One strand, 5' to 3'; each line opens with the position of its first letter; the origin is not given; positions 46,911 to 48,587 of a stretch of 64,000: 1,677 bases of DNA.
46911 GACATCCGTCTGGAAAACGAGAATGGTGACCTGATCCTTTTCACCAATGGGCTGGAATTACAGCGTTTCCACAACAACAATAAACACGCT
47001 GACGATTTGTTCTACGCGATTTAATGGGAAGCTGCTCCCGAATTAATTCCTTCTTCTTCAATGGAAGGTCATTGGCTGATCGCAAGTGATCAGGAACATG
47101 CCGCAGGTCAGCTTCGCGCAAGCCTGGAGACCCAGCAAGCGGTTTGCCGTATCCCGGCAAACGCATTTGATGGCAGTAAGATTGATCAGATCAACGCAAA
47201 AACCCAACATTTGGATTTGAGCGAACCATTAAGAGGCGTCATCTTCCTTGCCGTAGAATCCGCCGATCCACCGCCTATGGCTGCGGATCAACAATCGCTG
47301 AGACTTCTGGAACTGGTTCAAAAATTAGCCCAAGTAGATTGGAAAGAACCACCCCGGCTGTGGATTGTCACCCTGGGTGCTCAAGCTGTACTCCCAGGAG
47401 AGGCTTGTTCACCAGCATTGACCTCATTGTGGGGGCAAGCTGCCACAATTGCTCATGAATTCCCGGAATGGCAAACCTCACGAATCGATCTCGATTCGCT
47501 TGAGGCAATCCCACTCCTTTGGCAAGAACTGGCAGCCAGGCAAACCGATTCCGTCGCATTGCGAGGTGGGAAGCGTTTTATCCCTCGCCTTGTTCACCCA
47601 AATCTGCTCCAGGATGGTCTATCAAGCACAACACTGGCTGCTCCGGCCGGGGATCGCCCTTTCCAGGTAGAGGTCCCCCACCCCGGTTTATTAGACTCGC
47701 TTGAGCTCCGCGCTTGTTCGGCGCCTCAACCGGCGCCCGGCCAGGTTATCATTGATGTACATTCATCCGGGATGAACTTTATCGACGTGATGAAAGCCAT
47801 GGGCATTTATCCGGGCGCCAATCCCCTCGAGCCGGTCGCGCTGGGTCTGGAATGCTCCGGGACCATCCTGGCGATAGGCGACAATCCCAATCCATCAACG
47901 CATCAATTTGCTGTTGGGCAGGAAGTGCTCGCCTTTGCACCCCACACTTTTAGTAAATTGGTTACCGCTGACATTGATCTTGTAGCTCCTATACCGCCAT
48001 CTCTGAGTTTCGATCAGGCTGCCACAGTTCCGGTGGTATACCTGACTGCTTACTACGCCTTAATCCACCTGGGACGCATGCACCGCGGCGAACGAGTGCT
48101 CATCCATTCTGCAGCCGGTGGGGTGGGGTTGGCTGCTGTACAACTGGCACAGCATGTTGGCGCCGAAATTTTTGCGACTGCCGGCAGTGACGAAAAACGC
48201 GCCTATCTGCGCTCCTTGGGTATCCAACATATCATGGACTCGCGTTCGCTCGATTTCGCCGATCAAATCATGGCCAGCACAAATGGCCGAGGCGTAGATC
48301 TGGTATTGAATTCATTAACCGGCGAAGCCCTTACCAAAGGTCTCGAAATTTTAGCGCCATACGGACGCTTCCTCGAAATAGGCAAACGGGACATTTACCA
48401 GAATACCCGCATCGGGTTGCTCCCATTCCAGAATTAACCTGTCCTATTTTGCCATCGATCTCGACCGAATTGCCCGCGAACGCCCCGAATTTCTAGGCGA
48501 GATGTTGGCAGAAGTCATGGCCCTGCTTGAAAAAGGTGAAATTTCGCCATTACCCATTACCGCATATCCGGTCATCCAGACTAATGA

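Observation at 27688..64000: Frameshifts are strongly concentrated in PKS modules 2-3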

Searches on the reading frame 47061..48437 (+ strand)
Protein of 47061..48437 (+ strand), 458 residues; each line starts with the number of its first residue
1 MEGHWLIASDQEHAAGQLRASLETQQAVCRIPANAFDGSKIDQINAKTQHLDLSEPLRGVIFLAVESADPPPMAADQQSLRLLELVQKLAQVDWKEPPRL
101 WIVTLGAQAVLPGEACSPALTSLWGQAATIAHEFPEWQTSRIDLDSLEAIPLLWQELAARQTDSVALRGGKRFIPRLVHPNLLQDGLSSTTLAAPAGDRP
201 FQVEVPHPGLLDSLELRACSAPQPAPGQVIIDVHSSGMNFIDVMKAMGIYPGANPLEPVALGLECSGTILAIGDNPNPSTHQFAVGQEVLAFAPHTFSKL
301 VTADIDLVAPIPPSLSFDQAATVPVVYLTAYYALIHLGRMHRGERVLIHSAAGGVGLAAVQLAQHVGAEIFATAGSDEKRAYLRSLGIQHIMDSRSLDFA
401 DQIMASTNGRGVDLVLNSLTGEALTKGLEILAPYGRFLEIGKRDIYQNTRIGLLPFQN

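Call 4: search_protein_families(library=pfam, proteins=[window:47061-48437:+])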
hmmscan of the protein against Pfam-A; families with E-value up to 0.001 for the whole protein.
window:47061-48437:+ (458 aa): 3 families
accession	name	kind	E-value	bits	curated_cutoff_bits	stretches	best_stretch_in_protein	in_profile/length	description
PF00107.32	ADH_zinc_N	-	3.9e-22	79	31.8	1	354-449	1-95/129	Zinc-binding dehydrogenase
PF13602.12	ADH_zinc_N_2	-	4.6e-09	37.7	27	1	386-444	1-57/134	Zinc-binding dehydrogenase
PF08240.17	ADH_N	-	7.6e-09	36.2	23.5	1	226-290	2-61/104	Alcohol dehydrogenase GroES-like domain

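Call 33: find_homologous_proteins(query=window:47061-48437:+, max_evalue=1e-40)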
Query window:47061-48437:+ (458 aa): 1054 proteins with E <= 1e-40 among 8000 candidates; the best 120 are listed.
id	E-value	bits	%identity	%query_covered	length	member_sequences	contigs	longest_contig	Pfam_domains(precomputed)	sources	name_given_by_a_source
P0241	0.0e+0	1023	100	100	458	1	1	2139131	PF00107.33,PF13602.13,PF08240.18,PF22953.4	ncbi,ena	-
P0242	1.2e-116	408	53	88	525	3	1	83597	PF00107.33,PF13602.13,PF08240.18,PF22953.4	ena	-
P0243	1.3e-112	395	46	100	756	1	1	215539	PF08659.17,PF00107.33,PF14765.13,PF00106.32,PF13602.13,PF08240.18,PF22953.4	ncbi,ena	-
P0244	4.6e-103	364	48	86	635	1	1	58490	PF08659.17,PF00107.33,PF13602.13,PF08240.18,PF22953.4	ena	-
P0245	8.3e-103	363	51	82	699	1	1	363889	PF00107.33,PF14765.13,PF13602.13,PF08240.18,PF22953.4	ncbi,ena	-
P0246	3.9e-100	354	50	82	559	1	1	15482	PF00107.33,PF13602.13,PF08240.18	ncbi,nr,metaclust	ncbi:hypothetical protein BE20_15350 [Sorangium cellulosum]|nr:hypothetical protein BE20_15350 [Sora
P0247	2.4e-99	351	47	89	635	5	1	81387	PF08659.17,PF21394.4,PF00107.33,PF00106.32,PF13602.13,PF08240.18,PF22953.4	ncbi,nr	ncbi:MAG: SDR family NAD(P)-dependent oxidoreductase [Nostoc sp. JL23]|nr:SDR family NAD(P)-dependen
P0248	2.4e-95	338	43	100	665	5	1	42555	PF21394.4,PF00107.33,PF13602.13,PF08240.18,PF22953.4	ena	-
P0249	4.0e-95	337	44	100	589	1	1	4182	PF00107.33,PF13602.13,PF22953.4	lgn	-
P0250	6.2e-95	337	44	96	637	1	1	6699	PF13489.13,PF21394.4,PF13649.13,PF00107.33,PF08241.19,PF08242.19,PF13602.13,PF08240.18,PF22953.4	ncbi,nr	ncbi:MAG: zinc-binding dehydrogenase, partial [candidate division NC10 bacterium]|nr:zinc-binding de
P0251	1.1e-94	336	41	100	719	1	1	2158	PF00107.33,PF14765.13,PF13602.13,PF08240.18,PF22953.4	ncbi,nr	ncbi:MAG TPA: polyketide synthase dehydratase domain-containing protein, partial [Thermomicrobiales 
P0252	1.3e-94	336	56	63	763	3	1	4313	PF08659.17,PF00107.33,PF00550.32,PF13561.13,PF00106.32,PF23297.2,PF13602.13,PF08240.18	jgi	jgi:NADPH:quinone reductase-like Zn-dependent oxidoreductase/aryl carrier-like protein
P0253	2.4e-94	335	43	98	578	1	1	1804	PF21394.4,PF00107.33,PF13602.13,PF08240.18,PF22953.4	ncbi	ncbi:MAG TPA: zinc-binding dehydrogenase, partial [Mycobacterium sp.]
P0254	4.4e-94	334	42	100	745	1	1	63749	PF08659.17,PF21394.4,PF00107.33,PF13561.13,PF00106.32,PF13602.13,PF08240.18,PF22953.4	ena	-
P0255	5.8e-94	334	54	67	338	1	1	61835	PF00107.33,PF13602.13,PF08240.18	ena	-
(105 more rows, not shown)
